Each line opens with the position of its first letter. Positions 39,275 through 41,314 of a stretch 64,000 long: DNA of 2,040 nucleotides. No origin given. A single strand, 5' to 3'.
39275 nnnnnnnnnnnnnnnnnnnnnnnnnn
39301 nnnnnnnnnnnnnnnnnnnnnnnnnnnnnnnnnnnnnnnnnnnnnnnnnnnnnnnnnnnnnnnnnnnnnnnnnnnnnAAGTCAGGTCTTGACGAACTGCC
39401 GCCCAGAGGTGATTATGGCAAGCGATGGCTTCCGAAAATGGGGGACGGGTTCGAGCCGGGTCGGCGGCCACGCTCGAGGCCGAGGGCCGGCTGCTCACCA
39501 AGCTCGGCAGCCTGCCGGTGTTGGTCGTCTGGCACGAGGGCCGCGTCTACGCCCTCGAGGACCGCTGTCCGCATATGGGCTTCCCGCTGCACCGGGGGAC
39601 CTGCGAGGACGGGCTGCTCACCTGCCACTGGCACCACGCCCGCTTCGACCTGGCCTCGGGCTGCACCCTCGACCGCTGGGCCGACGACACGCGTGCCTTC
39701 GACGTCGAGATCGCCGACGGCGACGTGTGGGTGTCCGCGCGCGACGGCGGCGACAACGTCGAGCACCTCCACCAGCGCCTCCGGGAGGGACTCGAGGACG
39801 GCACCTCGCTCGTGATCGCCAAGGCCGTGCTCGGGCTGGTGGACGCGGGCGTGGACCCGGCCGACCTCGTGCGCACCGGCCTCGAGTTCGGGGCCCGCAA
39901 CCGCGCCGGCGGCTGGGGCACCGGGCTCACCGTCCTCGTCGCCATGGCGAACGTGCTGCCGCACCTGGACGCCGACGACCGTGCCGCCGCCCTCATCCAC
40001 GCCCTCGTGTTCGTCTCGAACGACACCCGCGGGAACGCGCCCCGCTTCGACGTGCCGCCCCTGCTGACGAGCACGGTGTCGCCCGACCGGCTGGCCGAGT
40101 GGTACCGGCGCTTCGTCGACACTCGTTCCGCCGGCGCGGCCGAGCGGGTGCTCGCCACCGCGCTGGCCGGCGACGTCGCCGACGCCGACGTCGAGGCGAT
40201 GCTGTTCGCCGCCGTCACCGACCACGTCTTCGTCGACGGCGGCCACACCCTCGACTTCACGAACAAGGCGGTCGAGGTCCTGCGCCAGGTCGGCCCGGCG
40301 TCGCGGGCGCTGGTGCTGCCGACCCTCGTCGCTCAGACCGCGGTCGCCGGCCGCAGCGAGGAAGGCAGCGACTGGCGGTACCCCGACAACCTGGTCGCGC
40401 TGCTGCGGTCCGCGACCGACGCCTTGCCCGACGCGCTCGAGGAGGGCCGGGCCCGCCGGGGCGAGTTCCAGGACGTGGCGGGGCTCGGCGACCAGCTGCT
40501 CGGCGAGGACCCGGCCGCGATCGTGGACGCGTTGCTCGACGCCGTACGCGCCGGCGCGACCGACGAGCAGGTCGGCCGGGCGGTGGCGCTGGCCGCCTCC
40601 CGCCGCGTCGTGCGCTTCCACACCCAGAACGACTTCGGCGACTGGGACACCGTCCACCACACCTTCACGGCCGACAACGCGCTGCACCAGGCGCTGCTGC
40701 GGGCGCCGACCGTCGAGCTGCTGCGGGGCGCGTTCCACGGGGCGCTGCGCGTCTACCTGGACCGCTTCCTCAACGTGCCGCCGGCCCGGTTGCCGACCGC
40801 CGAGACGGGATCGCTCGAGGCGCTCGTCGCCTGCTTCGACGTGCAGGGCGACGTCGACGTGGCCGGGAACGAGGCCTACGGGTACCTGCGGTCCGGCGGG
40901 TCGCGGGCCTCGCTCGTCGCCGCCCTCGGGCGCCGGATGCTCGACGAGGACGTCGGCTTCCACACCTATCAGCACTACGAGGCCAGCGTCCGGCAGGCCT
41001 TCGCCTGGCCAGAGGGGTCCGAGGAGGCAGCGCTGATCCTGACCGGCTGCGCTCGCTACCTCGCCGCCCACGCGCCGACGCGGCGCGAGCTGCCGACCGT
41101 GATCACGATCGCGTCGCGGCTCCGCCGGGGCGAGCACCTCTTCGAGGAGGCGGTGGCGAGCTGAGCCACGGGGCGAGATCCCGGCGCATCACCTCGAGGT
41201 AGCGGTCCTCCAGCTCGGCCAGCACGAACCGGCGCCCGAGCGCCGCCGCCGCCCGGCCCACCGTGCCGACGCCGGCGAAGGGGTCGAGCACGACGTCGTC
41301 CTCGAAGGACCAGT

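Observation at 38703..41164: SufR-like Fe-S-sensing regulator divergent from a 579-aa Rieske-domain fusion protein of unknown function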

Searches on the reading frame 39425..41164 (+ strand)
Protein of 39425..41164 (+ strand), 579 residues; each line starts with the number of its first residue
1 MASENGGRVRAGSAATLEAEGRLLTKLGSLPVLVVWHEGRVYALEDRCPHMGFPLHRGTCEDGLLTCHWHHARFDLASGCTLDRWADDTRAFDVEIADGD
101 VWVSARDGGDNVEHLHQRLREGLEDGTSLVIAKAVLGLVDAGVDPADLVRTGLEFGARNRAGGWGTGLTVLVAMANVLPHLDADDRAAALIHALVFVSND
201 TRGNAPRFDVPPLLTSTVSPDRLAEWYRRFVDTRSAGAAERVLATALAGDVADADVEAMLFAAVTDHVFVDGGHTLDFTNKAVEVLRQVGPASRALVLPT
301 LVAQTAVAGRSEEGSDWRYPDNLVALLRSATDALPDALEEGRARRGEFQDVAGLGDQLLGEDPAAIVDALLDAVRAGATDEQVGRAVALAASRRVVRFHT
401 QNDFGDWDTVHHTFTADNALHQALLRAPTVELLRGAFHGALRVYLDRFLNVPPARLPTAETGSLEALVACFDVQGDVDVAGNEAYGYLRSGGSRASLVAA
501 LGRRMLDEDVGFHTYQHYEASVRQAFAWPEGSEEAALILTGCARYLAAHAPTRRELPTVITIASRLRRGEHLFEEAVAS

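Call 3: search_protein_families(library=pfam, proteins=[window:39425-41164:+], max_evalue=0.01)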
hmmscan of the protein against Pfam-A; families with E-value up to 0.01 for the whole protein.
window:39425-41164:+ (579 aa): 3 families
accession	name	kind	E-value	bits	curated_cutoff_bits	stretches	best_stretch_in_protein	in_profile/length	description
PF00355.32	Rieske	-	1.8e-12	47.4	20.3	1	22-79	16-73/88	Rieske [2Fe-2S] domain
PF13806.12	Rieske_2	-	1.4e-06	28.7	27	1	15-104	9-104/104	Rieske-like [2Fe-2S] domain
PF22543.2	Rieske_4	-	4.8e-05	24.1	28.4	1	20-82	12-78/119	Soluble Rieske-type ferredoxin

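Call 4: search_protein_families(library=ncbifam, proteins=[window:39425-41164:+], max_evalue=0.01)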
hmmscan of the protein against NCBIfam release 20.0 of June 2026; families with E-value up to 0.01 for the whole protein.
window:39425-41164:+ (579 aa): 7 families
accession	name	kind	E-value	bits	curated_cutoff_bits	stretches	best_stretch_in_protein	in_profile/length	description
NF007422.0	PRK09965.1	equivalog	1.1e-09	38.3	113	1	31-105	25-100/106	bifunctional 3-phenylpropionate/cinnamic acid dioxygenase ferredoxin subunit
NF042948.2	3PPDioc_HcaC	equivalog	4e-08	33.5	150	1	30-105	25-102/105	3-phenylpropionate/cinnamic acid dioxygenase ferredoxin subunit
NF041683.1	ant_diox_AndAb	equivalog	1.8e-07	31.3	150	1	14-103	8-98/100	anthranilate 1,2-dioxygenase ferredoxin subunit AndAb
TIGR02378.1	nirD_assim_sml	equivalog_domain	1.9e-07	31.1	74.65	1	38-104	33-104/105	nitrite reductase small subunit NirD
NF052579.1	BetMthstMoxSdmAMthl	equivalog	1.1e-05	24.5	600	1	37-81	48-92/351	4beta-methylsterol monooxygenase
TIGR02377.1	MocE_fam_FeS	subfamily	0.0028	17.6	136.15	1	39-103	34-99/101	MocE family 2Fe-2S type ferredoxin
NF041174.1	SDX_Thmprot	equivalog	0.0046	17.1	170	1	14-82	8-77/109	sulredoxin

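Call 6: find_homologous_proteins(query=window:39425-41164:+)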
Query window:39425-41164:+ (579 aa): 7639 proteins with E <= 0.001 among 8000 candidates; the best 120 are listed.
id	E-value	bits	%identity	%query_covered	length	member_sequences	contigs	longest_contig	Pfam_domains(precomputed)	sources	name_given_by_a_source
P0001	0.0e+0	1286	100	100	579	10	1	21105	PF00355.33,PF13806.13,PF22543.3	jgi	-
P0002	0.0e+0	1040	81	100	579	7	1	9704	PF00355.33,PF13806.13,PF22543.3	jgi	jgi:nitrite reductase/ring-hydroxylating ferredoxin subunit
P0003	0.0e+0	1013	80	100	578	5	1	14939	PF00355.33,PF13806.13,PF22543.3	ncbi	-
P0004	8.8e-296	1000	79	100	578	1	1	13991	PF00355.33,PF13806.13,PF22543.3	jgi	jgi:nitrite reductase/ring-hydroxylating ferredoxin subunit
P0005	7.2e-293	991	78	100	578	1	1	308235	PF00355.33,PF22543.3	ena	-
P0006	1.2e-292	990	77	100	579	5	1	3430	PF00355.33,PF22543.3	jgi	-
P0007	1.5e-290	983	78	100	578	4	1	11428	PF00355.33,PF22543.3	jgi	jgi:nitrite reductase/ring-hydroxylating ferredoxin subunit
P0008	2.2e-290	983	78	100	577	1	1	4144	PF00355.33,PF13806.13,PF22543.3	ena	-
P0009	2.3e-290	982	79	100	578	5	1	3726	PF00355.33,PF13806.13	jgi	jgi:nitrite reductase/ring-hydroxylating ferredoxin subunit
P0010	1.9e-287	973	76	100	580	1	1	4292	PF00355.33,PF22543.3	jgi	jgi:nitrite reductase/ring-hydroxylating ferredoxin subunit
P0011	3.5e-286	969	75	100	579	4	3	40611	PF00355.33,PF22543.3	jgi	jgi:nitrite reductase/ring-hydroxylating ferredoxin subunit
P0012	5.1e-286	968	76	100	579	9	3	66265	PF00355.33,PF22543.3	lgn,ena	-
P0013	5.2e-282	955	75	100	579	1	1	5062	PF00355.33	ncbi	-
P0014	1.3e-281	954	75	100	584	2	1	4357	PF00355.33,PF22543.3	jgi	jgi:nitrite reductase/ring-hydroxylating ferredoxin subunit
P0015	3.7e-281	952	75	100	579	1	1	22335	PF00355.33,PF22543.3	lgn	-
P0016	1.2e-280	950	76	100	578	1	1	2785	PF00355.33,PF22543.3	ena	-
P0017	4.7e-280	948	75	100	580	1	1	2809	PF00355.33,PF13806.13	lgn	-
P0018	5.1e-280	948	74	100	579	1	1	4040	PF00355.33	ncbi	-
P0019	8.8e-278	941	74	100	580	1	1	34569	PF00355.33,PF13806.13,PF22543.3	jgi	jgi:nitrite reductase/ring-hydroxylating ferredoxin subunit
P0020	6.2e-276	935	74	100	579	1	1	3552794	PF00355.33,PF22543.3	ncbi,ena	-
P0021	2.4e-274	930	73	100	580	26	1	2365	PF00355.33,PF13806.13,PF22543.3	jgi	jgi:nitrite reductase/ring-hydroxylating ferredoxin subunit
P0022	7.8e-274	928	78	94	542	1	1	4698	PF00355.33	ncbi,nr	ncbi:MAG TPA: Rieske 2Fe-2S domain-containing protein, partial [Acidimicrobiia bacterium]|nr:Rieske 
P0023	2.0e-256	870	91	49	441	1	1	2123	PF00355.33,PF22543.3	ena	-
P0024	2.4e-251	854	68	98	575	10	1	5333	PF00355.33,PF13806.13,PF22543.3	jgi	jgi:nitrite reductase/ring-hydroxylating ferredoxin subunit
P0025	1.5e-250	851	69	98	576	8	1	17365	PF00355.33,PF13806.13,PF22543.3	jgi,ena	-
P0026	2.0e-250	851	69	98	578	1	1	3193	PF00355.33,PF13806.13,PF22543.3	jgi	jgi:nitrite reductase/ring-hydroxylating ferredoxin subunit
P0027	1.2e-247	841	68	98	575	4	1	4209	PF00355.33,PF13806.13,PF22543.3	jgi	jgi:nitrite reductase/ring-hydroxylating ferredoxin subunit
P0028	1.6e-247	841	73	90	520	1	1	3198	PF00355.33,PF13806.13,PF22543.3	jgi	jgi:nitrite reductase/ring-hydroxylating ferredoxin subunit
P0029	6.2e-244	829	67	99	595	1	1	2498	PF00355.33,PF13806.13,PF22543.3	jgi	jgi:nitrite reductase/ring-hydroxylating ferredoxin subunit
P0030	2.9e-243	827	67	98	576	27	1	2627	PF00355.33,PF22543.3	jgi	-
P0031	9.2e-242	822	66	99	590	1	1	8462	PF00355.33,PF13806.13,PF22543.3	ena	-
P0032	1.5e-241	821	67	98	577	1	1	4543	PF00355.33,PF13806.13,PF22543.3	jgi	jgi:nitrite reductase/ring-hydroxylating ferredoxin subunit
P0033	2.3e-241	821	67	97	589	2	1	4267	PF00355.33,PF22543.3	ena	-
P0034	9.5e-241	819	67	97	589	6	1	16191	PF00355.33,PF22543.3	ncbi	ncbi:MAG: Rieske (2Fe-2S) protein [Acidimicrobiia bacterium]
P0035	1.7e-240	818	67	98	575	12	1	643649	PF00355.33,PF22543.3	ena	-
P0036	1.9e-240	818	66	99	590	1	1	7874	PF00355.33,PF13806.13,PF22543.3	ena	-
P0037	4.1e-240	817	67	98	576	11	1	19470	PF00355.33,PF22543.3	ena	-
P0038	4.9e-240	816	67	98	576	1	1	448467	PF00355.33,PF22543.3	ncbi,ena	-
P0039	2.7e-239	814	68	98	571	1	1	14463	PF00355.33,PF22543.3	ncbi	-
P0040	3.0e-239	814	66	98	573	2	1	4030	PF00355.33,PF13806.13,PF22543.3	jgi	jgi:nitrite reductase/ring-hydroxylating ferredoxin subunit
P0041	3.6e-239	813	66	98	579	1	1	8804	PF00355.33,PF13806.13,PF22543.3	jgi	jgi:nitrite reductase/ring-hydroxylating ferredoxin subunit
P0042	4.2e-239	813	66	98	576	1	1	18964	PF00355.33,PF22543.3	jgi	jgi:nitrite reductase/ring-hydroxylating ferredoxin subunit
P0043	5.0e-239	813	66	99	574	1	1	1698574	PF00355.33,PF22543.3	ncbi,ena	-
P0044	8.1e-239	812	65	98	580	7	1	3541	PF00355.33,PF22543.3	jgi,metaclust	metaclust:\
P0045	9.2e-239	812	66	98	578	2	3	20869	PF00355.33,PF13806.13,PF22543.3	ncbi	-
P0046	1.1e-238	812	67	97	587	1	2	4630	PF00355.33,PF22543.3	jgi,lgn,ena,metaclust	metaclust:\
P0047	1.9e-238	811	68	98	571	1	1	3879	PF00355.33,PF13806.13,PF22543.3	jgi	jgi:nitrite reductase/ring-hydroxylating ferredoxin subunit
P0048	2.1e-238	811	67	98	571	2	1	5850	PF00355.33,PF13806.13,PF22543.3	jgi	jgi:nitrite reductase/ring-hydroxylating ferredoxin subunit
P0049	4.3e-238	810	66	98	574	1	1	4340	PF00355.33,PF22543.3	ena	-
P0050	4.6e-238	810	67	98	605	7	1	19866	PF00355.33,PF22543.3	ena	-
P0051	1.9e-237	808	67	98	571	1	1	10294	PF00355.33,PF13806.13,PF22543.3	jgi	jgi:nitrite reductase/ring-hydroxylating ferredoxin subunit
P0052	2.4e-237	807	67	98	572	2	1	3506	PF00355.33,PF13806.13,PF22543.3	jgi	jgi:nitrite reductase/ring-hydroxylating ferredoxin subunit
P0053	4.4e-237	807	64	100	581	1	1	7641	PF00355.33,PF13806.13,PF22543.3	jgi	jgi:nitrite reductase/ring-hydroxylating ferredoxin subunit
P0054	7.3e-237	806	66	98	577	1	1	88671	PF00355.33,PF13806.13,PF22543.3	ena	-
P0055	7.8e-237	806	66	98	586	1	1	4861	PF00355.33,PF13806.13,PF22543.3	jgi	jgi:nitrite reductase/ring-hydroxylating ferredoxin subunit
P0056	1.5e-236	805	67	98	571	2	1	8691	PF00355.33,PF22543.3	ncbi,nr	ncbi:MAG TPA: Rieske 2Fe-2S domain-containing protein [Acidimicrobiales bacterium]|nr:Rieske 2Fe-2S 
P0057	3.5e-236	804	65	98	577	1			PF00355.33,PF13806.13,PF22543.3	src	-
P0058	3.8e-236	803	65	98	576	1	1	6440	PF00355.33,PF13806.13,PF22543.3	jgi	-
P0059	4.6e-236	803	64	98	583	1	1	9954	PF00355.33,PF13806.13,PF22543.3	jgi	jgi:nitrite reductase/ring-hydroxylating ferredoxin subunit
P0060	5.2e-236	803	65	98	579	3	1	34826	PF00355.33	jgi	-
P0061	5.5e-236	803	66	98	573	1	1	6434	PF00355.33,PF13806.13,PF22543.3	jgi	jgi:nitrite reductase/ring-hydroxylating ferredoxin subunit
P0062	8.0e-236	802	65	98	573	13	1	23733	PF00355.33,PF13806.13,PF22543.3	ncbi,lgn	-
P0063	8.1e-236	802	66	98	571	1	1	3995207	PF00355.33,PF13806.13,PF22543.3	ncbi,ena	-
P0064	9.9e-236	802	64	99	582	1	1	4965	PF00355.33,PF22543.3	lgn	-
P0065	1.1e-235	802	65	98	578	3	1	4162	PF00355.33,PF13806.13,PF22543.3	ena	-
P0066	1.5e-235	802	67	98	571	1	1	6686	PF00355.33,PF22543.3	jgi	jgi:nitrite reductase/ring-hydroxylating ferredoxin subunit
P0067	1.8e-235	801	66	98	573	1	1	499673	PF00355.33,PF22543.3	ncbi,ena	-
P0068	2.0e-235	801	65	98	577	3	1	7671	PF00355.33,PF13806.13,PF22543.3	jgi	jgi:nitrite reductase/ring-hydroxylating ferredoxin subunit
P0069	2.2e-235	801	64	99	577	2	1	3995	PF00355.33,PF22543.3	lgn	-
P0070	2.4e-235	801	67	98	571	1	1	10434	PF00355.33,PF13806.13,PF22543.3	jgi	-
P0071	3.2e-235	800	65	98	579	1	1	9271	PF00355.33,PF13806.13,PF22543.3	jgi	jgi:nitrite reductase/ring-hydroxylating ferredoxin subunit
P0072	4.4e-235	800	66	98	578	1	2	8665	PF00355.33,PF13806.13,PF22543.3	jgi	jgi:nitrite reductase/ring-hydroxylating ferredoxin subunit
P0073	4.4e-235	800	66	98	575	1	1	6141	PF00355.33,PF13806.13,PF22543.3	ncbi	-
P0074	7.6e-235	799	65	98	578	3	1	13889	PF00355.33,PF22543.3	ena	-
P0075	1.1e-234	799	66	98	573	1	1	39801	PF00355.33,PF13806.13,PF22543.3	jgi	jgi:nitrite reductase/ring-hydroxylating ferredoxin subunit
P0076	1.1e-234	799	64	100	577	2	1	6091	PF00355.33,PF13806.13,PF22543.3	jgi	jgi:nitrite reductase/ring-hydroxylating ferredoxin subunit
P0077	1.1e-234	799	65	98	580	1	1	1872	PF00355.33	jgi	jgi:nitrite reductase/ring-hydroxylating ferredoxin subunit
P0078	1.3e-234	798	65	98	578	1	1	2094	PF00355.33,PF13806.13,PF22543.3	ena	-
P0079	1.3e-234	798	65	98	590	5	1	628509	PF00355.33,PF22543.3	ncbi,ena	-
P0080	1.3e-234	798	64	98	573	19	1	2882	PF00355.33,PF13806.13,PF22543.3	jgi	jgi:nitrite reductase/ring-hydroxylating ferredoxin subunit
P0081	1.4e-234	798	67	98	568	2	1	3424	PF00355.33,PF13806.13,PF22543.3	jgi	jgi:nitrite reductase/ring-hydroxylating ferredoxin subunit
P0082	2.0e-234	798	66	98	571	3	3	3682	PF00355.33,PF13806.13,PF22543.3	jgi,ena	-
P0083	2.1e-234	798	64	98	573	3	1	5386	PF00355.33,PF13806.13,PF22543.3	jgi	jgi:nitrite reductase/ring-hydroxylating ferredoxin subunit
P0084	2.4e-234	798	64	98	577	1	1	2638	PF00355.33,PF13806.13,PF22543.3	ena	-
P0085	2.6e-234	797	65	98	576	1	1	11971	PF00355.33,PF22543.3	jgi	jgi:nitrite reductase/ring-hydroxylating ferredoxin subunit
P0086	2.7e-234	797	65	98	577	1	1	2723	PF00355.33,PF22543.3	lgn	-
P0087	3.5e-234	797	65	98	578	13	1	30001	PF00355.33,PF13806.13,PF22543.3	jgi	-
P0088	3.9e-234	797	65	99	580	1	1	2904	PF00355.33,PF13806.13,PF22543.3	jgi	jgi:nitrite reductase/ring-hydroxylating ferredoxin subunit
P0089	4.1e-234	797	65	98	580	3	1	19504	PF00355.33,PF13806.13,PF22543.3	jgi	jgi:nitrite reductase/ring-hydroxylating ferredoxin subunit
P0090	4.3e-234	797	64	98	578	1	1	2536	PF00355.33,PF22543.3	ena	-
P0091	4.5e-234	797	65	98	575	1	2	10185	PF00355.33,PF13806.13,PF22543.3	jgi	jgi:nitrite reductase/ring-hydroxylating ferredoxin subunit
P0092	4.7e-234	797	64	98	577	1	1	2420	PF00355.33,PF13806.13,PF22543.3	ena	-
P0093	6.2e-234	796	64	98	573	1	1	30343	PF00355.33,PF13806.13,PF22543.3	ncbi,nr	ncbi:MAG: ferredoxin [Actinomycetia bacterium]|nr:ferredoxin [Actinomycetes bacterium]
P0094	8.6e-234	796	66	99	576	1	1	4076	PF00355.33,PF13806.13,PF22543.3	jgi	jgi:nitrite reductase/ring-hydroxylating ferredoxin subunit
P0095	9.0e-234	796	64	98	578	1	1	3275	PF00355.33,PF13806.13,PF22543.3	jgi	-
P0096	9.7e-234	796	66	98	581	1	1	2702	PF00355.33,PF13806.13,PF22543.3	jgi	jgi:nitrite reductase/ring-hydroxylating ferredoxin subunit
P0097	1.1e-233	795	66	98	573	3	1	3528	PF00355.33,PF13806.13,PF22543.3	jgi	jgi:nitrite reductase/ring-hydroxylating ferredoxin subunit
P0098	1.2e-233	795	65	98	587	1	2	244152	PF00355.33,PF13806.13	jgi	-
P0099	1.9e-233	795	64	98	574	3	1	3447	PF00355.33,PF13806.13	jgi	jgi:nitrite reductase/ring-hydroxylating ferredoxin subunit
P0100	2.1e-233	794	65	100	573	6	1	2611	PF00355.33,PF13806.13,PF22543.3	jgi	jgi:nitrite reductase/ring-hydroxylating ferredoxin subunit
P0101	2.1e-233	794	64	98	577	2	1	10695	PF00355.33,PF13806.13,PF22543.3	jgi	jgi:nitrite reductase/ring-hydroxylating ferredoxin subunit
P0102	2.8e-233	794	65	99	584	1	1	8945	PF00355.33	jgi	jgi:nitrite reductase/ring-hydroxylating ferredoxin subunit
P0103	3.6e-233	794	65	98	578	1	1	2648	PF00355.33,PF22543.3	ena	-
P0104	5.7e-233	793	64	98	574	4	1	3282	PF00355.33,PF22543.3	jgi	jgi:nitrite reductase/ring-hydroxylating ferredoxin subunit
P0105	7.7e-233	793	66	98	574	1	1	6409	PF00355.33,PF22543.3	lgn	-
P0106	1.5e-232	792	65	98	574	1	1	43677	PF00355.33,PF22543.3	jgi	jgi:nitrite reductase/ring-hydroxylating ferredoxin subunit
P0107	1.9e-232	791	64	98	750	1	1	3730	PF00355.33,PF22543.3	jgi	-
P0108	1.9e-232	791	64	98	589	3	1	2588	PF00355.33,PF13806.13,PF22543.3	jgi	jgi:nitrite reductase/ring-hydroxylating ferredoxin subunit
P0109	2.2e-232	791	65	98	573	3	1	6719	PF00355.33,PF13806.13,PF22543.3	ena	-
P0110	2.4e-232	791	64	100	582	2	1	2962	PF00355.33,PF13806.13,PF22543.3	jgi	jgi:nitrite reductase/ring-hydroxylating ferredoxin subunit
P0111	2.9e-232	791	64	98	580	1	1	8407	PF00355.33,PF13806.13,PF22543.3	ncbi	-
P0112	3.0e-232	791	65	98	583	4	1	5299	PF00355.33,PF13806.13,PF22543.3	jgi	jgi:nitrite reductase/ring-hydroxylating ferredoxin subunit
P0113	3.1e-232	791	65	98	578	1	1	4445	PF00355.33,PF13806.13,PF22543.3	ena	-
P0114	3.1e-232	791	66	98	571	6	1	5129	PF00355.33,PF13806.13,PF22543.3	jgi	jgi:nitrite reductase/ring-hydroxylating ferredoxin subunit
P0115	3.9e-232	790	64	98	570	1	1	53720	PF00355.33,PF13806.13,PF22543.3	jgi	jgi:nitrite reductase/ring-hydroxylating ferredoxin subunit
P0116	3.9e-232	790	65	98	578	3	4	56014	PF00355.33,PF22543.3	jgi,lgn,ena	-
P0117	4.6e-232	790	63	99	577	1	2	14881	PF00355.33,PF13806.13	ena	-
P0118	5.4e-232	790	63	97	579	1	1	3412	PF00355.33,PF13806.13,PF22543.3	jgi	jgi:nitrite reductase/ring-hydroxylating ferredoxin subunit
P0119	6.3e-232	790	64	98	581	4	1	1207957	PF00355.33,PF22543.3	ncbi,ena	-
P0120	6.4e-232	790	65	99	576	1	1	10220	PF00355.33,PF13806.13,PF22543.3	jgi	jgi:nitrite reductase/ring-hydroxylating ferredoxin subunit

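Call 7: search_solved_structures(query=window:39425-41164:+, max_evalue=1)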
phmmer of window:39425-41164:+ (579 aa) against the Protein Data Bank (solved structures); distinct sequences matched with E-value up to 1: 36.
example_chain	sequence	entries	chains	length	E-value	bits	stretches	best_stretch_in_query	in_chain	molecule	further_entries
1vck_A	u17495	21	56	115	7.8e-07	31.5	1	22-116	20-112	ferredoxin component of carbazole | Ferredoxin CarAc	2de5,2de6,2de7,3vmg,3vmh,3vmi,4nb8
8jng_A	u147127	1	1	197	4e-06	29.1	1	28-85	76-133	Methanesulfonate monooxygenase ferredoxin subunit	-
7qwt_A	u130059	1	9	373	4.1e-06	29.1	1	17-83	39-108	Rieske (2Fe-2S) domain protein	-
3d89_A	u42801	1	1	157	6.2e-06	28.5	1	21-81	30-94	Rieske domain-containing protein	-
4p1c_H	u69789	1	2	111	0.00032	22.9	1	31-107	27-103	Toluene-4-monooxygenase system ferredoxin subunit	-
1vm9_A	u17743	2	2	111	0.00032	22.9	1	31-107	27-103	Toluene-4-monooxygenase system protein C | Toluene-4-monooxygenase system ferredoxin subunit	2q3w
4p1b_H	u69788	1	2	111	0.00035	22.7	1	31-107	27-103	Toluene-4-monooxygenase system ferredoxin subunit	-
1sjg_A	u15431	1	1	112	0.00063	21.9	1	31-107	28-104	Toluene-4-monooxygenase system protein C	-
1fqt_A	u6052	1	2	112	0.0033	19.5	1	23-105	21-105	RIESKE-TYPE FERREDOXIN OF BIPHENYL DIOXYGENASE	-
2i7f_A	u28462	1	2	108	0.0091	18.1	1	28-101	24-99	Ferredoxin component of dioxygenase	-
6wnc_A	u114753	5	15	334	0.015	17.3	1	33-81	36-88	SxtDIOX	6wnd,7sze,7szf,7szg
3dqy_A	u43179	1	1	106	0.021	16.9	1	28-104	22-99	Toluene 1,2-dioxygenase system ferredoxin subunit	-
2qpz_A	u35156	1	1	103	0.021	16.9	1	35-83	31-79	Naphthalene 1,2-dioxygenase system ferredoxin subunit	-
4emj_B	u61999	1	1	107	0.021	16.9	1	28-104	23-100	Toluene 1,2-dioxygenase system ferredoxin subunit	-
6wn3_A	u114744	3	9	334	0.021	16.8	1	39-81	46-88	SxtT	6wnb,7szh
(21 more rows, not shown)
